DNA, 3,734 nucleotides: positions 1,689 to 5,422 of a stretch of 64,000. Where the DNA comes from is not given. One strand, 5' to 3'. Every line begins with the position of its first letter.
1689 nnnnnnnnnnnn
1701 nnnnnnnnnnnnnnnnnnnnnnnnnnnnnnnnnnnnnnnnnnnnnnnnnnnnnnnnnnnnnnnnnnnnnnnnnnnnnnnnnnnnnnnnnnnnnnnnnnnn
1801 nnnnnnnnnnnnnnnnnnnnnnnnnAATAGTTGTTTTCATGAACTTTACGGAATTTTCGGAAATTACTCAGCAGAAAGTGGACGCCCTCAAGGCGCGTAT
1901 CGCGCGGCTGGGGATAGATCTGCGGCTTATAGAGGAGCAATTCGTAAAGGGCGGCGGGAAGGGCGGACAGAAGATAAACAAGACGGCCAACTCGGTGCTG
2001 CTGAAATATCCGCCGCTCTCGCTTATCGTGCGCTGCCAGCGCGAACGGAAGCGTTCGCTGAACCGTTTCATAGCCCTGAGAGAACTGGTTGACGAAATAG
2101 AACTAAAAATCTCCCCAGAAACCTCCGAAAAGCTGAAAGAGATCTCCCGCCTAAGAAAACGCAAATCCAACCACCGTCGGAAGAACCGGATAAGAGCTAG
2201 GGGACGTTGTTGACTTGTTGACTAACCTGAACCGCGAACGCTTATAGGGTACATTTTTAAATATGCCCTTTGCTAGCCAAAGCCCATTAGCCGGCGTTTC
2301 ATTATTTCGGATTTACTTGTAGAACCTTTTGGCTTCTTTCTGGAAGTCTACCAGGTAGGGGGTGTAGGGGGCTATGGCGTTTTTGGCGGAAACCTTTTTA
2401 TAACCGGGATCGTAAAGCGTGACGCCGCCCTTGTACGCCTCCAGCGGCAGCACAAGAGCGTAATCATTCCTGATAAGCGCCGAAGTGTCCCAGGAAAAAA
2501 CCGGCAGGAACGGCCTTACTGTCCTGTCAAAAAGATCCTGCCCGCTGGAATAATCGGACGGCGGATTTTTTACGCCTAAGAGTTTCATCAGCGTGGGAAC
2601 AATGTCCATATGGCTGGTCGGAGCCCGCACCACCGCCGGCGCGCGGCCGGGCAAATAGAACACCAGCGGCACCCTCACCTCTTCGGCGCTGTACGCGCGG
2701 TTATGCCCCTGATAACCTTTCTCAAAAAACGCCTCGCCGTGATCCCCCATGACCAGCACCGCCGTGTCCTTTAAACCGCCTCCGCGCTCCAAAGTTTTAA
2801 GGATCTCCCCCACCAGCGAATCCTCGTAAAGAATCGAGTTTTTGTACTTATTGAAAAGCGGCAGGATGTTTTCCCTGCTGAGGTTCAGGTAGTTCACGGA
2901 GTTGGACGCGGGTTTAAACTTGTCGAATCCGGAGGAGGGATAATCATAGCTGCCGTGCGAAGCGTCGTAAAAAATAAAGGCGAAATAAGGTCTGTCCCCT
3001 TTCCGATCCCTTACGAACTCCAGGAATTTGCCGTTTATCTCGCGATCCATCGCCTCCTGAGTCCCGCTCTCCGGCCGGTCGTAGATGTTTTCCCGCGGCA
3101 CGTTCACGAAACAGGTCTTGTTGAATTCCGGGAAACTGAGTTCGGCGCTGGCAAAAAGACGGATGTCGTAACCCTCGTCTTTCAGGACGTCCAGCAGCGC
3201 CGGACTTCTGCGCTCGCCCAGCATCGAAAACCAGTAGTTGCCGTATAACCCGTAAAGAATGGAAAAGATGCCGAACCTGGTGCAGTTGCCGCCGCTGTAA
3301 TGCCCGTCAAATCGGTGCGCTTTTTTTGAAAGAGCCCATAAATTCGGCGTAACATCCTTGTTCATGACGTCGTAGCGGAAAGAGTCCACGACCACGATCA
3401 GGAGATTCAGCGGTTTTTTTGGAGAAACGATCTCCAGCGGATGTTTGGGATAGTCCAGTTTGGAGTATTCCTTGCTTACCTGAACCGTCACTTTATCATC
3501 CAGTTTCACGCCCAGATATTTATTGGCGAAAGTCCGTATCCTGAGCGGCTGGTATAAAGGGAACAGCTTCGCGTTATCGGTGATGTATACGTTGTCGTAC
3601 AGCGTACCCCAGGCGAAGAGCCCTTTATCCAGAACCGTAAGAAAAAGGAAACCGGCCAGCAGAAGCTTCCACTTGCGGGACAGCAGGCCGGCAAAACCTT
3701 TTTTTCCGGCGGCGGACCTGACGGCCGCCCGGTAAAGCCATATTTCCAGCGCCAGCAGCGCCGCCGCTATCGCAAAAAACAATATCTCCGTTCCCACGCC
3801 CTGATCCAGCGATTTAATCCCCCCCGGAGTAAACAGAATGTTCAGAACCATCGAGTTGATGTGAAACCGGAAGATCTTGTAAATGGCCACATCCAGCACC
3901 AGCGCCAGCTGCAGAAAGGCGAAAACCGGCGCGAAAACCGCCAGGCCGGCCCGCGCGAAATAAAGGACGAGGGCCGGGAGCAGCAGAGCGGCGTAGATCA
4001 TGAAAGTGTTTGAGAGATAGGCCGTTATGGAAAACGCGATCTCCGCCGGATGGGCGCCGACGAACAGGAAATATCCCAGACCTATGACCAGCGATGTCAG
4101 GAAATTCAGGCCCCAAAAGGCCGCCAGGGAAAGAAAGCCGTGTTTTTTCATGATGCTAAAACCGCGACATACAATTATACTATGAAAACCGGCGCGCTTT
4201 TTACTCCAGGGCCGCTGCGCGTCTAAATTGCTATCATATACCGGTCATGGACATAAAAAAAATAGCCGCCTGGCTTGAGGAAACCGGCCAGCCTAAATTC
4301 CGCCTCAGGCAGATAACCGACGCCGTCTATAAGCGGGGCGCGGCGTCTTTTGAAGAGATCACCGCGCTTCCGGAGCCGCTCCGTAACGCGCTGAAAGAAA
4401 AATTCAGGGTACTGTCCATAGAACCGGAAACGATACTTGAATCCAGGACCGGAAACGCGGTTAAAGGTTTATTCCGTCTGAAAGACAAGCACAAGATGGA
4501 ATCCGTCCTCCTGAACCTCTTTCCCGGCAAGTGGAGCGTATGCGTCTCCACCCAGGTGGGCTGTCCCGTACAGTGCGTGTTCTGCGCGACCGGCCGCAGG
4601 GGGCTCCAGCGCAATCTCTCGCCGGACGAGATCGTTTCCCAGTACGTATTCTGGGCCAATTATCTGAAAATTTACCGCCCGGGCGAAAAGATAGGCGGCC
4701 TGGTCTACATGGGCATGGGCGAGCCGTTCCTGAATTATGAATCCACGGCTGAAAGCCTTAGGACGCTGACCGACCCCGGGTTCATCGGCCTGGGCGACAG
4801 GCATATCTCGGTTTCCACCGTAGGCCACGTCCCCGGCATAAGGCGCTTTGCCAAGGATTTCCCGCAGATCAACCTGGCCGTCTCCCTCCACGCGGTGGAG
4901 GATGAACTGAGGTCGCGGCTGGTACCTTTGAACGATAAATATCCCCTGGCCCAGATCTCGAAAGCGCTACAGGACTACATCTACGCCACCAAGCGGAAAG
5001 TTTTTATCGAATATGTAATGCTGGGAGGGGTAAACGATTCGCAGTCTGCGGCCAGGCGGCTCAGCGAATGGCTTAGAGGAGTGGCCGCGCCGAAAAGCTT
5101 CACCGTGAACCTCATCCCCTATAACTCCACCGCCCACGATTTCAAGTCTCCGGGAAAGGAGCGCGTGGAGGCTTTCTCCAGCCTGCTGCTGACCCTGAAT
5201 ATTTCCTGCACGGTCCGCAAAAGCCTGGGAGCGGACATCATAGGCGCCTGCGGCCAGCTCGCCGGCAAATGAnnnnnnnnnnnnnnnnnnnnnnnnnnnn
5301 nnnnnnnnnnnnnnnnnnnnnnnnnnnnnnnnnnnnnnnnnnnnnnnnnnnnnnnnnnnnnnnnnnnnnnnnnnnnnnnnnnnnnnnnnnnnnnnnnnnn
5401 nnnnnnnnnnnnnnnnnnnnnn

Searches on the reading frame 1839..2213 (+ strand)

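Call 9: search_protein_families(library=pfam, proteins=[window:1839-2213:+], max_evalue=0.01)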
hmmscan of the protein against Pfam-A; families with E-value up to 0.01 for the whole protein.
window:1839-2213:+ (124 aa): 1 family
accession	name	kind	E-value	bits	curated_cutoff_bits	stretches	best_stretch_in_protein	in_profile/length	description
PF00472.26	RF-1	-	7.9e-15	55.3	35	1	25-119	6-102/116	RF-1 domain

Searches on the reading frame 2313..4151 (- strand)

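Call 9: search_protein_families(library=pfam, proteins=[window:2313-4151:-], max_evalue=0.01)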
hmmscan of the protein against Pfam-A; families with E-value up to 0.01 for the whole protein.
window:2313-4151:- (612 aa): 4 families
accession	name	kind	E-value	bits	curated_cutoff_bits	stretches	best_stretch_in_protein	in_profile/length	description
PF00884.28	Sulfatase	-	1.9e-40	139.5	25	1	249-527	2-301/301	Sulfatase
PF11893.13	DUF3413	-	3.5e-17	62.8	27.1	1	12-240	18-247/248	Domain of unknown function (DUF3413)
PF01663.27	Phosphodiest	-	1.2e-05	25.6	23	0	436-474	184-222/342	Type I phosphodiesterase / nucleotide pyrophosphatase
PF02995.22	DUF229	-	0.0013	18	25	1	382-475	286-345/496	Protein of unknown function (DUF229)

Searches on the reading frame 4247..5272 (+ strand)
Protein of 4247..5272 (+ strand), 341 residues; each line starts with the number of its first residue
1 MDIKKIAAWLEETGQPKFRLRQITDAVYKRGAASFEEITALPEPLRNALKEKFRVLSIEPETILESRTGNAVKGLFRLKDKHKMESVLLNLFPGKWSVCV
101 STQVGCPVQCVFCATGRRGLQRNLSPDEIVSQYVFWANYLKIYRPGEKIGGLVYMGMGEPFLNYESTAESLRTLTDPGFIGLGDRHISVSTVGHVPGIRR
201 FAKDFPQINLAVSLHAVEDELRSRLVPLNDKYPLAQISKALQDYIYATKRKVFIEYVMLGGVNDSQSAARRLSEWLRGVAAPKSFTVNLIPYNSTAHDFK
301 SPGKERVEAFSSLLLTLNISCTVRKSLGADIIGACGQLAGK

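Call 9: search_protein_families(library=pfam, proteins=[window:4247-5272:+], max_evalue=0.01)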
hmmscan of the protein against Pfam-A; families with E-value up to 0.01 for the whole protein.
window:4247-5272:+ (341 aa): 2 families
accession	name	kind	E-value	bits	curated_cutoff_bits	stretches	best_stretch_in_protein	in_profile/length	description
PF04055.27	Radical_SAM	-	1.1e-12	48.9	29.5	1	101-266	2-158/166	Radical SAM superfamily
PF21016.3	RlmN_N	-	7.9e-08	32.4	24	1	1-54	6-59/60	Ribosomal RNA large subunit methyltransferase N-terminal domain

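Call 10: find_related_loci(query=window:4247-5269:+, collection=genome_contigs, flank=4000)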
Query window:4247-5269:+ (341 aa) in genome_contigs; peptide patterns used: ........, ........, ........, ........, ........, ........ (x = any residue, [..] = any of these).
170 stretches matched a pattern; 98 encode a relative of the query (tblastn E <= 1e-3); the best 80 are kept; 80 distinct loci.
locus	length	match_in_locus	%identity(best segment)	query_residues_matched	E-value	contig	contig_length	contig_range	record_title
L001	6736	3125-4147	85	1-341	0e+0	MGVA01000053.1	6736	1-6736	MAG: Elusimicrobia bacterium RIFOXYA12_FULL_51_18 rifixya3_full_scaffold_5655, whole genome shotgun sequence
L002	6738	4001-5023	84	1-341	0e+0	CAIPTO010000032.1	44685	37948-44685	MAG: uncultured Elusimicrobia bacterium isolate AM-2014-D8_bin-1076 genome assembly, contig: bin-1076:032/147, whole gen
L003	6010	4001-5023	84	1-341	0e+0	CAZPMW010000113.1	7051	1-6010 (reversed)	MAG TPA_asm: uncultured Elusimicrobiaceae bacterium isolate SRP272421_co3_746 genome assembly, contig: NODE_37159_length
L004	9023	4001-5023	82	1-341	0e+0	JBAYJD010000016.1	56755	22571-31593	MAG: Elusimicrobiales bacterium isolate SO_2016_GW1_47 scaffold01136_OW334_2016, whole genome shotgun sequence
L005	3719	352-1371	75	1-340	0e+0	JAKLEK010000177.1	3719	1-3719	MAG: Elusimicrobia bacterium isolate RA.bin131 RA.bin131_177, whole genome shotgun sequence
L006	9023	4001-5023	84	1-341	0e+0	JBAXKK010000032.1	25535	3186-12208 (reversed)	MAG: Elusimicrobiota bacterium isolate ELA399 MAG399_32, whole genome shotgun sequence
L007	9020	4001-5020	60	1-341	8e-136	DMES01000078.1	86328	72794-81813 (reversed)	MAG TPA_asm: Elusimicrobia bacterium isolate UBA9634 contig_312, whole genome shotgun sequence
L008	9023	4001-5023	59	1-341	4e-134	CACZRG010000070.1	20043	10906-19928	MAG: uncultured Elusimicrobium sp. isolate RUG12883 genome assembly, contig: RUG12883_asm_70, whole genome shotgun seque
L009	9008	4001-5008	52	1-339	3e-116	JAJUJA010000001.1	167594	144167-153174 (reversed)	MAG: Elusimicrobiota bacterium isolate bin104 k141_544638_length_167594_cov_11.2533, whole genome shotgun sequence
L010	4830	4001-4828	59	1-276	1e-105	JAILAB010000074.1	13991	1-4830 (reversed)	MAG: Elusimicrobiales bacterium isolate RUI522 k141_14836586_flag=0_multi=54.0000_len=13991, whole genome shotgun sequen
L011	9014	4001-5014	49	1-338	9e-105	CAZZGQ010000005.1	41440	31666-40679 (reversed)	MAG TPA_asm: uncultured Elusimicrobia sp. isolate SRP272529_co2_26 genome assembly, contig: NODE_1322_length_41440_cov_1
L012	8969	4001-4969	45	1-339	1e-81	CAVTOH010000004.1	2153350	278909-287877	MAG: uncultured Actinomycetes bacterium isolate MFD00962.bin.1.108 genome assembly, contig: contig_54978, whole genome s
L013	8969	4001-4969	43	1-340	3e-78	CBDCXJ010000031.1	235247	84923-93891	MAG: Gaiellaceae bacterium isolate 5b833b31-763d-41a9-83c8-cc356e1f4743 genome assembly, contig: contig_31, whole genome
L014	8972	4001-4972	43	1-341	4e-78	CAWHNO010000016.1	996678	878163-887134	MAG: uncultured Solirubrobacteraceae bacterium isolate MFD04850.bin.2.219 genome assembly, contig: contig_5899, whole ge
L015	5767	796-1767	41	1-341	1e-77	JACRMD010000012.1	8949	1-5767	MAG: Solirubrobacterales bacterium isolate NC_groundwater_1898_Pr3_S2p5_74_9 SR2-18-S2p5_coassembly_scaffold_115776, who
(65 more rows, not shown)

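Call 60: find_homologous_proteins(query=window:4247-5269:+, max_evalue=1e-100)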
Query window:4247-5269:+ (341 aa): 122 proteins with E <= 1e-100 among 8000 candidates; the best 120 are listed.
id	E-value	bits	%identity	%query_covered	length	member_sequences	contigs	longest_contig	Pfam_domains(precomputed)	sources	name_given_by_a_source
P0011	4.0e-226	768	100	100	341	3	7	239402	PF04055.28,PF21016.4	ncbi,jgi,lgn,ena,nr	ncbi:MAG: 23S rRNA (adenine(2503)-C(2))-methyltransferase [Elusimicrobia bacterium GWA2_56_46]|nr:MA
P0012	5.9e-197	672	86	100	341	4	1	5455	PF04055.28,PF21016.4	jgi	-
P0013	6.2e-196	668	85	100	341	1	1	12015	PF04055.28,PF21016.4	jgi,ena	-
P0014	1.1e-194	664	84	100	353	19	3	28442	PF04055.28,PF21016.4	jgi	-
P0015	5.2e-194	662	84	100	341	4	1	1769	PF04055.28,PF21016.4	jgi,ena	jgi:23S rRNA (adenine2503-C2)-methyltransferase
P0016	2.5e-193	660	83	100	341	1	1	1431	PF04055.28,PF21016.4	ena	-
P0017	2.8e-189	646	82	100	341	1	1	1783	PF04055.28,PF21016.4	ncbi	-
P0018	4.9e-188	642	82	100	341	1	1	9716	PF04055.28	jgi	jgi:adenine C2-methylase RlmN of 23S rRNA A2503 and tRNA A37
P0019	1.0e-184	631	80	99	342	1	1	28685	PF04055.28,PF21016.4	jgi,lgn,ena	-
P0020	1.9e-183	627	79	100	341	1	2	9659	PF04055.28,PF21016.4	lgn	-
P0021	6.7e-183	625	79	100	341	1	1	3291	PF04055.28,PF21016.4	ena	-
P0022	2.4e-182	624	79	100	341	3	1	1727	PF04055.28,PF21016.4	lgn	-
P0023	7.7e-181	619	79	100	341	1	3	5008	PF04055.28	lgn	-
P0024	8.3e-181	619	79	100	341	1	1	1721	PF04055.28,PF21016.4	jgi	jgi:23S rRNA (adenine2503-C2)-methyltransferase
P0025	2.1e-170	584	75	100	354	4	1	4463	PF04055.28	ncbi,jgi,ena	-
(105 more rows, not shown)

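Call 61: list_cluster_members(proteins=[P0011, P0001, P0005])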
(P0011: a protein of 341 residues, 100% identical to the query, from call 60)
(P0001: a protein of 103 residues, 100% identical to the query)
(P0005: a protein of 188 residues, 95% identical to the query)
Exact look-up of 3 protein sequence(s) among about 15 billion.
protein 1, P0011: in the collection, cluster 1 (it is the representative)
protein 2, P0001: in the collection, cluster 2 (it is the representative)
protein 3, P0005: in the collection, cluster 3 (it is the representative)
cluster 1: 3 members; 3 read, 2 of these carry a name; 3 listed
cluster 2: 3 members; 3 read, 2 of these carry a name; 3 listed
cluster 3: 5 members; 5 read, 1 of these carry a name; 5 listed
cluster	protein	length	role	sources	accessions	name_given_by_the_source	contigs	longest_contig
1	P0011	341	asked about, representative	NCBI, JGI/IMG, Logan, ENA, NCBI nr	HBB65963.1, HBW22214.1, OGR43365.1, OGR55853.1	MAG: 23S rRNA (adenine(2503)-C(2))-methyltransferase [Elusimicrobia bacterium GWA2_56_46]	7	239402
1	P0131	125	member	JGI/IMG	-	23S rRNA (adenine2503-C2)-methyltransferase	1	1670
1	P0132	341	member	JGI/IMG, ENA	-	-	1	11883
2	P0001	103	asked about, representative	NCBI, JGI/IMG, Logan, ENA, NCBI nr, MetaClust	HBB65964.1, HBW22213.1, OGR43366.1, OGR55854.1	MAG: hypothetical protein A2X28_00535 [Elusimicrobia bacterium GWA2_56_46] | status=active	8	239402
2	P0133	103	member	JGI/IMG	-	hypothetical protein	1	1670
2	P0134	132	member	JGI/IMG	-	-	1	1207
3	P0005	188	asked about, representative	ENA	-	-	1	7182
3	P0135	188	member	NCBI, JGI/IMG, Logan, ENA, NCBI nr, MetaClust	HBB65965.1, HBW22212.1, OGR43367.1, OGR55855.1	MAG: hypothetical protein A2X28_00540 [Elusimicrobia bacterium GWA2_56_46] | status=active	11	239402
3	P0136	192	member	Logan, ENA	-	-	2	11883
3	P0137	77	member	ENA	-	-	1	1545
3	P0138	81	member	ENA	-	-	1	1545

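Call 62: find_encoding_contigs(protein=P0132, flank=6000, max_places=3)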
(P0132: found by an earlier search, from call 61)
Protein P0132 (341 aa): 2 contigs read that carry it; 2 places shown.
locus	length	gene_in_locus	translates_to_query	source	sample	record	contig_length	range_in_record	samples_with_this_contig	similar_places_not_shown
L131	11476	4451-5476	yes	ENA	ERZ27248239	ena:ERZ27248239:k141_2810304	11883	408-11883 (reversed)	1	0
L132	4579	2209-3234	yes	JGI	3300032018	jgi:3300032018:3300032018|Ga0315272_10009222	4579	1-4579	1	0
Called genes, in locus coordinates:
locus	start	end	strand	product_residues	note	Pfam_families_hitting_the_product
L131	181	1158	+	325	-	PF04607:RelA_SpoT, PF02824:TGS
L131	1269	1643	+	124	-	PF00472:RF-1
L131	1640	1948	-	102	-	PF21716:dnstrm_HI1420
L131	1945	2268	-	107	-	-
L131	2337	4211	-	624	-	PF11893:DUF3413, PF00884:Sulfatase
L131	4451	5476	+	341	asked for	PF21016:RlmN_N (weak), PF04055:Radical_SAM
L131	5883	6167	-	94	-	-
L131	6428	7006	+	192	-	PF01381:HTH_3 (faint), PF00717:Peptidase_S24 (weak)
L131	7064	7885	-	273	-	PF03496:ADPrib_exo_Tox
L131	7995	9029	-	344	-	PF01118:Semialdhyde_dh, PF02774:Semialdhyde_dhC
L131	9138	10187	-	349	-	-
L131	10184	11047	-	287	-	PF02195:ParB_N, PF17762:HTH_ParB, PF23552:ParB_C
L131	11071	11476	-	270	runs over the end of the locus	?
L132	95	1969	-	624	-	PF11893:DUF3413, PF00884:Sulfatase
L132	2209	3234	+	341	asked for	PF21016:RlmN_N (weak), PF04055:Radical_SAM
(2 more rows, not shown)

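Call 63: find_encoding_contigs(protein=P0133, flank=2000, max_places=3)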
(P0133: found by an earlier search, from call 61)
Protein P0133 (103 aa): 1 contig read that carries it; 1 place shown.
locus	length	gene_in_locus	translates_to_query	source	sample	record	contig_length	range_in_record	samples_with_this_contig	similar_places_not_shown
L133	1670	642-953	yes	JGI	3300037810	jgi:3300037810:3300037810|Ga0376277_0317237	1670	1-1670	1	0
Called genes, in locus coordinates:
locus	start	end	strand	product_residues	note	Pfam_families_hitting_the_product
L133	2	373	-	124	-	?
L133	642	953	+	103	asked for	-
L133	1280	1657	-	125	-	-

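Call 64: find_encoding_contigs(protein=P0134, flank=2000, max_places=3)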
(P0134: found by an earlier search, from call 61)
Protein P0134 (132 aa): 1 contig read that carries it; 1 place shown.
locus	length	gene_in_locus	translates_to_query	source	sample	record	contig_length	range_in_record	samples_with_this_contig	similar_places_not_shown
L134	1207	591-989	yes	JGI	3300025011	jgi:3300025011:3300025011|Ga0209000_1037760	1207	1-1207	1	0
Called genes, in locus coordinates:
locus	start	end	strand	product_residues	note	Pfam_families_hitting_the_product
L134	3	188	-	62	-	?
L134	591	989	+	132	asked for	-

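Call 68: find_encoding_contigs(protein=P0012, flank=5000, max_places=3)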
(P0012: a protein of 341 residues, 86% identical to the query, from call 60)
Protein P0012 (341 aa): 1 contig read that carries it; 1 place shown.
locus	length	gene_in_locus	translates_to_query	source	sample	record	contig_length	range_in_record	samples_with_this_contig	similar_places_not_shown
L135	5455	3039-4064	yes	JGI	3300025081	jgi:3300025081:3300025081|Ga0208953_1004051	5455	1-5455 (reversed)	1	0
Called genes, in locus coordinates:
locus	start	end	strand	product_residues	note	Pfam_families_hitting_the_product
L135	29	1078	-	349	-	-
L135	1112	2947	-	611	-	PF11893:DUF3413, PF00884:Sulfatase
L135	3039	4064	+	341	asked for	PF21016:RlmN_N (weak), PF04055:Radical_SAM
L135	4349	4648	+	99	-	PF12728:HTH_17 (faint)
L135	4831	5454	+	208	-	?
